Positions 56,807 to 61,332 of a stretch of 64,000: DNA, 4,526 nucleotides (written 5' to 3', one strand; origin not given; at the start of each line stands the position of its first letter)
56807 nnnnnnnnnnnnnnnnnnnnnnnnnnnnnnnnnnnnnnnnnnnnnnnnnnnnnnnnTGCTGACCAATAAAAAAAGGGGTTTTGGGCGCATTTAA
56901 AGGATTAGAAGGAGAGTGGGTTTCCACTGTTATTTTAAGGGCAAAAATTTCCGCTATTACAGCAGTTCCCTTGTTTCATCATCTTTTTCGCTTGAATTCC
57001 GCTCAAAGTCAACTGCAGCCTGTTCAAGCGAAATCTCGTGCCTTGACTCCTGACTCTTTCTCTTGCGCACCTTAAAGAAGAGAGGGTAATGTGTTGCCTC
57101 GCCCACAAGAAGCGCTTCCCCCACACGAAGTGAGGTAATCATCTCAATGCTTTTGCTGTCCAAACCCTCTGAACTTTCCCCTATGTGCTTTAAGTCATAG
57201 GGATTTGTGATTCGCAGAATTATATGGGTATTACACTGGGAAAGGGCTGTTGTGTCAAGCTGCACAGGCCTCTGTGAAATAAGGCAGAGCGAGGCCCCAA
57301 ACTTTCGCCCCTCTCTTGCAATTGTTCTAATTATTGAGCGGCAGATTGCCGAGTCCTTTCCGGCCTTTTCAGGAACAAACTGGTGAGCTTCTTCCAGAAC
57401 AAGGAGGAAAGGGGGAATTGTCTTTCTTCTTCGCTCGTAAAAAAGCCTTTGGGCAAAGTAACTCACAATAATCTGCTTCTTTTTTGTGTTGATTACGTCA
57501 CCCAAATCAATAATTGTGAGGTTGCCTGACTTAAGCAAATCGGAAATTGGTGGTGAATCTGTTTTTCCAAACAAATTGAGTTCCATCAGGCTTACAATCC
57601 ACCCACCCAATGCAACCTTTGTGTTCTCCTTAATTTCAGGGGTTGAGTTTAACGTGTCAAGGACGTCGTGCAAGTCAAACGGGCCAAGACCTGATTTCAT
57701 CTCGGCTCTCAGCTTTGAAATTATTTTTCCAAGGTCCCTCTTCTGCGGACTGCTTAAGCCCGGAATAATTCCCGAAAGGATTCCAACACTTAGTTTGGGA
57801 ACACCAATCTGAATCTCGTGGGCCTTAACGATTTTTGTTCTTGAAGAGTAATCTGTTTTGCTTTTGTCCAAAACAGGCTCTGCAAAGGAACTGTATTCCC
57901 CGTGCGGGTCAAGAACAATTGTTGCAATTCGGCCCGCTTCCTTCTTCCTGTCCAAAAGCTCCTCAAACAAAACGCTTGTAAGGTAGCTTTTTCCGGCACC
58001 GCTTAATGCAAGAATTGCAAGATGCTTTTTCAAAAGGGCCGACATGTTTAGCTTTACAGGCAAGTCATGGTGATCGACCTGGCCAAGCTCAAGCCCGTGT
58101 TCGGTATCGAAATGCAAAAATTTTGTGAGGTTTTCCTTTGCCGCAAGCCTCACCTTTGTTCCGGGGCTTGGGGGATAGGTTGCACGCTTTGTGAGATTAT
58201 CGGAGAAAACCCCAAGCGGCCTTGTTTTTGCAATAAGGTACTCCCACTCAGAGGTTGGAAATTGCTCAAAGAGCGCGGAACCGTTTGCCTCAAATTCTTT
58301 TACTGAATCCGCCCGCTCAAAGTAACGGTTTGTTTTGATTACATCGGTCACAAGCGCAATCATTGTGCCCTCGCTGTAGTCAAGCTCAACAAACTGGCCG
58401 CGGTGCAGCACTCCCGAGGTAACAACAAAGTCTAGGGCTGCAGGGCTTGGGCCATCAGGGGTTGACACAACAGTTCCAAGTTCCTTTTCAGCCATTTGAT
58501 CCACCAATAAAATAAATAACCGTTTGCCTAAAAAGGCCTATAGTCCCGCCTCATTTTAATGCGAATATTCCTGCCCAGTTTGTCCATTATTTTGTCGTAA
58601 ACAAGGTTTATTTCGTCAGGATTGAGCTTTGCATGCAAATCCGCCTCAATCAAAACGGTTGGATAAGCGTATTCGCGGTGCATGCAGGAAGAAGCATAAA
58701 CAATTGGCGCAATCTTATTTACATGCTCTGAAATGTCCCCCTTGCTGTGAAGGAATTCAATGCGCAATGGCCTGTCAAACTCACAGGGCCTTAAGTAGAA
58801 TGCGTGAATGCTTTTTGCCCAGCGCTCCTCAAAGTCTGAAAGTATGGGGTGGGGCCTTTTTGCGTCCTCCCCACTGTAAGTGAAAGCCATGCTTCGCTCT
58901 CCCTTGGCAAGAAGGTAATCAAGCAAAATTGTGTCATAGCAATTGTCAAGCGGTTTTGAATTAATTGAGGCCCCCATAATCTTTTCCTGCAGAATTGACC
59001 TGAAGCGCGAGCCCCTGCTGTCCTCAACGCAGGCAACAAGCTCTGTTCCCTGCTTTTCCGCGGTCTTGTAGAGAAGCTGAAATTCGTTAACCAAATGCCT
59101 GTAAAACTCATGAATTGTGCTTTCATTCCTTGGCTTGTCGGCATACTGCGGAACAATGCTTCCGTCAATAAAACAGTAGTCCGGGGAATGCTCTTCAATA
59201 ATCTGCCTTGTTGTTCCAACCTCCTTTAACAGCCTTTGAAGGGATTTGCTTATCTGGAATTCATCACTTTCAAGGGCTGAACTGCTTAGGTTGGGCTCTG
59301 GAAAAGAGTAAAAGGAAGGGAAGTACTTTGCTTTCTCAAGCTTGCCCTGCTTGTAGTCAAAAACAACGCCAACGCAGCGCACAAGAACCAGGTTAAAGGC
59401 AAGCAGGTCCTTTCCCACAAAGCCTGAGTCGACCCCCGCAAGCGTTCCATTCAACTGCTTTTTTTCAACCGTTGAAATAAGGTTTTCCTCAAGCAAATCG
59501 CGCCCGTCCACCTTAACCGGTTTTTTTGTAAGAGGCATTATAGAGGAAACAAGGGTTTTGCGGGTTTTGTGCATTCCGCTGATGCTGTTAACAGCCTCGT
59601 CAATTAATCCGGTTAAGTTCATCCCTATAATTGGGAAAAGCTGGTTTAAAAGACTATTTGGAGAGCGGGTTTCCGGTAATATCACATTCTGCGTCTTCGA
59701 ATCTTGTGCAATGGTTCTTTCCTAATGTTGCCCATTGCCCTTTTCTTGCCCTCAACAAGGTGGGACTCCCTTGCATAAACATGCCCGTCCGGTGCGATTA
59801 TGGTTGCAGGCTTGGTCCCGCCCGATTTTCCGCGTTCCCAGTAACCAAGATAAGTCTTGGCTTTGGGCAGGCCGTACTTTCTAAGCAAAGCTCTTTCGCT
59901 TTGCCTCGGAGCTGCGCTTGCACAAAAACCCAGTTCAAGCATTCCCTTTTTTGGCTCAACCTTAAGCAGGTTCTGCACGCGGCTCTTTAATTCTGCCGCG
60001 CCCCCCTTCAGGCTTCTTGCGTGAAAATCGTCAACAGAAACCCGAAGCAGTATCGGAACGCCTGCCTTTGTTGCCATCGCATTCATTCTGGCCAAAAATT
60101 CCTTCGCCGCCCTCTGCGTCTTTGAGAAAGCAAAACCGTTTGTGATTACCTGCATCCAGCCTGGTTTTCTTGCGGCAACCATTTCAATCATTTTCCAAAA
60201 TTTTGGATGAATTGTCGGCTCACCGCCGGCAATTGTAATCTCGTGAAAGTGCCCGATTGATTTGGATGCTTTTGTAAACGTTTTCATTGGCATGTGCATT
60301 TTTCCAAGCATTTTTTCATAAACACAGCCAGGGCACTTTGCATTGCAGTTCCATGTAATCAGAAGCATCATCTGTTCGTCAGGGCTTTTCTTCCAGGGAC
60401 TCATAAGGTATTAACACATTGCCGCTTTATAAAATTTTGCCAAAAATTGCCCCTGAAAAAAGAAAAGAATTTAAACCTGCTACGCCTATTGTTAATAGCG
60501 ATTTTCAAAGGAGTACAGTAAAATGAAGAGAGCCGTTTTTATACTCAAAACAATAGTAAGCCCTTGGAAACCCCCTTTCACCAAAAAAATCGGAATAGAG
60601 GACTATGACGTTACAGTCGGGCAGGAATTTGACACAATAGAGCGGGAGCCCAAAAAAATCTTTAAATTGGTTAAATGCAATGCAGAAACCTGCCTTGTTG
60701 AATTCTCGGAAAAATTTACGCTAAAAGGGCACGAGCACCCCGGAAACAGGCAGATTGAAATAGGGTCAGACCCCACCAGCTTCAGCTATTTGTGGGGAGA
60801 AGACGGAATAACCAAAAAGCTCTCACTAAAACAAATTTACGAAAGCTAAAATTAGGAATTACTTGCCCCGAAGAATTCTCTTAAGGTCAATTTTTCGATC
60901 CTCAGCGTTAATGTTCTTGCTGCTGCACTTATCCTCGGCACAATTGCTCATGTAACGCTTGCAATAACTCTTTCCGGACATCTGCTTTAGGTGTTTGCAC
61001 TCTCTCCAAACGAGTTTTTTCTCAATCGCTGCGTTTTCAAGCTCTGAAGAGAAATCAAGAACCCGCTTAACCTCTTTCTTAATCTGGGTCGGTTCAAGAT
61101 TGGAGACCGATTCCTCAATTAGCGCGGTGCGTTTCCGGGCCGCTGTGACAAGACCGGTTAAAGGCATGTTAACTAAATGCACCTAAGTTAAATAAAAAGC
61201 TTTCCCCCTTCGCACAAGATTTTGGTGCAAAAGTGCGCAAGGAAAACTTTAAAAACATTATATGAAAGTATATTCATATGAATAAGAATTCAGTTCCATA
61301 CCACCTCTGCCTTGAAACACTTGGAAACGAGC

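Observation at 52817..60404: Rad50 / HerA / NurA neighbourhood lacks a recognisable Mre11 and contains an unassignable 500-aa protein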

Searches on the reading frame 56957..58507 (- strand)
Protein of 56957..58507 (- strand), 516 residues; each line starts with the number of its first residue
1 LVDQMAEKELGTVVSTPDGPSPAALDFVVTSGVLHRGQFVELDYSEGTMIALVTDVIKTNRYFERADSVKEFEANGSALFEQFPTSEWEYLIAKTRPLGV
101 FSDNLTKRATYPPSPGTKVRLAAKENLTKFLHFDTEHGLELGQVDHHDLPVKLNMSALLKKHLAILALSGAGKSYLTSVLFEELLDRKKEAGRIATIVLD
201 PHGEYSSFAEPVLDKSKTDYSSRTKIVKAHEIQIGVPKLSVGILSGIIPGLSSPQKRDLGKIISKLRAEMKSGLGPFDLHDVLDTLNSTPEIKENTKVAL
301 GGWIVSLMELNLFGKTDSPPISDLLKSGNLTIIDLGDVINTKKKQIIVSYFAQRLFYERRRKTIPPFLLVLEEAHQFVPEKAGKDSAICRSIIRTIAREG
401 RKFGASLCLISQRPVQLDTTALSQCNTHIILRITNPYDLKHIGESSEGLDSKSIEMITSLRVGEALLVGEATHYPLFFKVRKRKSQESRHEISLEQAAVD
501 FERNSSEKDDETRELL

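Call 3: search_protein_families(library=pfam, proteins=[window:56957-58507:-], max_evalue=0.1)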
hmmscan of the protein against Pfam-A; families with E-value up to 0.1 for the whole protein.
window:56957-58507:- (516 aa): 3 families
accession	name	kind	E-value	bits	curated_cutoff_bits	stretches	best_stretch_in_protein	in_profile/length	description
PF01935.23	DUF87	-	4.6e-29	102.5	23.2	1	139-354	1-219/220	Helicase HerA, central domain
PF12846.13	AAA_10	-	0.0009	18.8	27.5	0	369-423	244-292/362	AAA-like domain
PF18664.7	CdiA_C_tRNase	-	0.053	14.2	26.5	0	7-66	11-65/116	CdiA C-terminal tRNase domain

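Call 4: search_protein_families(library=ncbifam, proteins=[window:56957-58507:-], max_evalue=0.1)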
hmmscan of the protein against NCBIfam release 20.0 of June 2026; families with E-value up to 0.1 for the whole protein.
window:56957-58507:- (516 aa): 9 families
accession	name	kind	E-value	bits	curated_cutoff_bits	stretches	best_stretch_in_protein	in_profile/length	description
NF040937.1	HerA_Thermprot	equivalog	3.9e-47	160.8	800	2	320-484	299-465/487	DNA double-strand break repair helicase HerA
NF040819.1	helicase_HerA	equivalog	2.6e-43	148.4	970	2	365-487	402-521/561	DNA double-strand break repair helicase HerA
NF042944.1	HerA_antiphage_2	equivalog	5.7e-35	121.1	850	2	360-493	422-555/576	anti-phage-associated helicase HerA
NF053655.1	CedD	equivalog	3.4e-34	118.4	600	1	132-482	192-527/527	DNA-translocating ATPase CedD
NF042943.1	HerA_antiphage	equivalog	9e-34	117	800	2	346-484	412-553/566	anti-phage-associated helicase HerA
NF033849.1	ser_rich_anae_1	subfamily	7.9e-12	43.4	650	1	308-441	954-1098/1163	serine-rich protein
TIGR02746.1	TraC-F-type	equivalog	1.5e-05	23.1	567.05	1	329-461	602-737/800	type IV secretion system protein TraC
NF045975.1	VirB4_plasma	equivalog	2.3e-05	22.3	590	1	163-210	518-560/894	Mbov_0397 family ICE element conjugal transfer ATPase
NF041017.1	DNA_import_CedB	equivalog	0.00074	18.3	700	0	315-415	421-517/590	DNA import protein CedB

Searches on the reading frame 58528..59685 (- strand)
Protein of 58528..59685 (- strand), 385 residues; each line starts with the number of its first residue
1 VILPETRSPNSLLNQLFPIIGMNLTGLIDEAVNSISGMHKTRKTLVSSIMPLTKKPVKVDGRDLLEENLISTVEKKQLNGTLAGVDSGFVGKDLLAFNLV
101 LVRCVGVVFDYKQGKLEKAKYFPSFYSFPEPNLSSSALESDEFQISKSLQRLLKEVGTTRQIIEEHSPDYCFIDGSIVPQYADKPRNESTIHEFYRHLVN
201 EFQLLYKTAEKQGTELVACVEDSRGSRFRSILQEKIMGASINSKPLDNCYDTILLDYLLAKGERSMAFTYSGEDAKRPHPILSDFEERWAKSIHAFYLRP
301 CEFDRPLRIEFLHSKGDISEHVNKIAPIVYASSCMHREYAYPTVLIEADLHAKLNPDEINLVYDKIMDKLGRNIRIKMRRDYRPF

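Call 3: search_protein_families(library=pfam, proteins=[window:58528-59685:-], max_evalue=0.1)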
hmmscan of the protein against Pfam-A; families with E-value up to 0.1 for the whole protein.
window:58528-59685:- (385 aa): 1 family
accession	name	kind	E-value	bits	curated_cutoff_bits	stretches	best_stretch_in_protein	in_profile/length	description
PF09376.16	NurA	-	2.3e-15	57.2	21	1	81-353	2-253/254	NurA domain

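Call 4: search_protein_families(library=ncbifam, proteins=[window:58528-59685:-], max_evalue=0.1)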
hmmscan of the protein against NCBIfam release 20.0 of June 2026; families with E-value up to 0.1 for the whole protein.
window:58528-59685:- (385 aa): 1 family
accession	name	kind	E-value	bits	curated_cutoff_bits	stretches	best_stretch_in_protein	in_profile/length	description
NF004039.0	PRK05529.1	equivalog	0.036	13.2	353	1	52-100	61-109/255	cell division protein FtsQ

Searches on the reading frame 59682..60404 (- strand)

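Call 3: search_protein_families(library=pfam, proteins=[window:59682-60404:-], max_evalue=0.1)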
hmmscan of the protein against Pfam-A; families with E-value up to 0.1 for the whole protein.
window:59682-60404:- (240 aa): 2 families
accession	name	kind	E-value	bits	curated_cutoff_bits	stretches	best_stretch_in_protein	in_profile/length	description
PF04055.27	Radical_SAM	-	9e-07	29.6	29.5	1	17-105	4-95/166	Radical SAM superfamily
PF13353.11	Fer4_12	-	6.3e-05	23.7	22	1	17-108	12-110/137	4Fe-4S single cluster domain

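Call 4: search_protein_families(library=ncbifam, proteins=[window:59682-60404:-], max_evalue=0.1)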
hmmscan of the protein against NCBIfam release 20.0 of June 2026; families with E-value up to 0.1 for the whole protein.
window:59682-60404:- (240 aa): 28 families (the best 25 are shown)
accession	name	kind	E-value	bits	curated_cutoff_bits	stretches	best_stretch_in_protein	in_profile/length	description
TIGR04317.1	W_rSAM_matur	equivalog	7.3e-11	41.8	380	1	11-96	5-94/349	tungsten cofactor oxidoreductase radical SAM maturase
TIGR03977.1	rSAM_pair_HxsC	equivalog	2.9e-10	39.5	267.9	1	10-119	25-135/292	His-Xaa-Ser system radical SAM maturase HxsC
NF045646.2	rSAM_Se_TrsS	equivalog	9.5e-09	34.3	490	1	12-102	88-182/441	radical SAM (seleno)protein TrsS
NF038283.1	viperin_w_prok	equivalog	1.8e-07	30.6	180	1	16-97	8-99/281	viperin family antiviral radical SAM protein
TIGR04311.1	rSAM_Geo_metal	subfamily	9.4e-07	28.2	400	1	11-101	4-99/423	radical SAM/SPASM family putative metalloenzyme maturase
NF045702.1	rSAM_GDGT_ether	equivalog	1.9e-06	26.8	450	1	21-103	106-186/486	tetraether lipid synthase Tes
TIGR03470.1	HpnH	equivalog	6.7e-06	25.3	225.05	1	12-95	30-114/318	adenosyl-hopene transferase HpnH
TIGR02666.1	moaA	equivalog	7e-06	25.2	284.05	1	15-102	15-112/336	GTP 3',8-cyclase MoaA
TIGR04078.1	rSAM_yydG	equivalog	7.8e-06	25.6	300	1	17-133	8-122/309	YydG family radical SAM peptide epimerase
NF001199.0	PRK00164.2-1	equivalog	1.6e-05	24.2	231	1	13-108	15-115/308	GTP 3',8-cyclase MoaA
TIGR02668.1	moaA_archaeal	equivalog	1.7e-05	24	325.25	1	12-108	12-113/303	GTP 3',8-cyclase MoaA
NF033640.1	N_Twi_rSAM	subfamily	4.7e-05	22.7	170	1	42-126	162-241/398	twitch domain-containing radical SAM protein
TIGR04167.1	rSAM_SeCys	equivalog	5e-05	22.7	300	1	11-126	9-126/303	arsenosugar biosynthesis radical SAM (seleno)protein ArsS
TIGR03962.1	mycofact_rSAM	equivalog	7.6e-05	22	265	1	16-95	18-99/339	mycofactocin radical SAM maturase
NF038332.1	rSAM_rare_HxsC4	exception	0.00029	20.1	500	1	9-108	13-116/335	radical SAM protein HxsC4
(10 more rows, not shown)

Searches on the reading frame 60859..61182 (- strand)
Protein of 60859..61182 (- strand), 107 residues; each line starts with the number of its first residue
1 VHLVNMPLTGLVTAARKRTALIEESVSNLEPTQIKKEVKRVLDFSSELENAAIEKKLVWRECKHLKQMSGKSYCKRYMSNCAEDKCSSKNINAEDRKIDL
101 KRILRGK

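Call 3: search_protein_families(library=pfam, proteins=[window:60859-61182:-], max_evalue=0.1)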
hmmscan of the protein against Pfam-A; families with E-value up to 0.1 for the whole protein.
window:60859-61182:- (107 aa): 2 families
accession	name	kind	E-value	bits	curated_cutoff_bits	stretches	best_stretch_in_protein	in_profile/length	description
PF02431.20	Chalcone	-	0.047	13.5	27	1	32-96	59-121/203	Chalcone-flavanone isomerase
PF11977.14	RNase_Zc3h12a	-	0.078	13.1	23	1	32-85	47-100/154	Zc3h12a-like Ribonuclease NYN domain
